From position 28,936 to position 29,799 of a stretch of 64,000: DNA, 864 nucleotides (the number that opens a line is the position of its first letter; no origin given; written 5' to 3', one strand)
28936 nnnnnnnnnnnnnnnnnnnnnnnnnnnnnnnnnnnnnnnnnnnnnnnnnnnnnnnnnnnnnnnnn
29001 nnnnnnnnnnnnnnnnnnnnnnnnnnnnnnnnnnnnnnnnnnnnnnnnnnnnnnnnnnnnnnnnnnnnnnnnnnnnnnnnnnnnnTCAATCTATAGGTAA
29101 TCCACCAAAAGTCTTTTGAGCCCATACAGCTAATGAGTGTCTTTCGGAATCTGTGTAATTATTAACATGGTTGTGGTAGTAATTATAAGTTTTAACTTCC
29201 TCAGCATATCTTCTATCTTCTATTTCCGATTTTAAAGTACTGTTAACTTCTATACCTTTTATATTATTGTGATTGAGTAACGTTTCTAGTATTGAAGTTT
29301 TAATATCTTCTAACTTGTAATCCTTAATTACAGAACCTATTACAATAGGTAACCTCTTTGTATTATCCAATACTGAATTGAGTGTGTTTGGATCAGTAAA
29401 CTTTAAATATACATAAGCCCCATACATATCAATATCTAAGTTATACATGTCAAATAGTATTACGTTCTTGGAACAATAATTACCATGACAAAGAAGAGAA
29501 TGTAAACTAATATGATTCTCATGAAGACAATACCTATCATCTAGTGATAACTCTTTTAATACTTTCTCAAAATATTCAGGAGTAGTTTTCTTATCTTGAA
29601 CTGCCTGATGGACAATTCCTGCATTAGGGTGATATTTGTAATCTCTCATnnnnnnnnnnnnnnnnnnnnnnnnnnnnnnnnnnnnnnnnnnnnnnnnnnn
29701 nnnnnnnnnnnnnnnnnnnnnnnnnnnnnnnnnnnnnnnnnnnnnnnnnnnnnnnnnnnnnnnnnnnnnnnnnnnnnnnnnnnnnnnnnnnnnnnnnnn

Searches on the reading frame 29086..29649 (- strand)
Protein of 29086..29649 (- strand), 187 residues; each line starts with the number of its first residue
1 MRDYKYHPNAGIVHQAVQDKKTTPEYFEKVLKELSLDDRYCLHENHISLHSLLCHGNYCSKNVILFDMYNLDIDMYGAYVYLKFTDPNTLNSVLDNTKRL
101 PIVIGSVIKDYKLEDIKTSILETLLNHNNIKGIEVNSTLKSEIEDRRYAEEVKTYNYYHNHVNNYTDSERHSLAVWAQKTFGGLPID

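Call 50: search_protein_families(library=pfam, proteins=[window:29086-29649:-], max_evalue=0.1)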
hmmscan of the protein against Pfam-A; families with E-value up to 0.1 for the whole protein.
window:29086-29649:- (187 aa): 2 families
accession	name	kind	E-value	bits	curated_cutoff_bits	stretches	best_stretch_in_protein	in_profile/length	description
PF11873.13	Mltc_N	-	0.022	15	22.6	1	74-146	29-100/161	Membrane-bound lytic murein transglycosylase C, N-terminal domain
PF03971.19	IDH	-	0.094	11.6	25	0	108-170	103-166/734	Monomeric isocitrate dehydrogenase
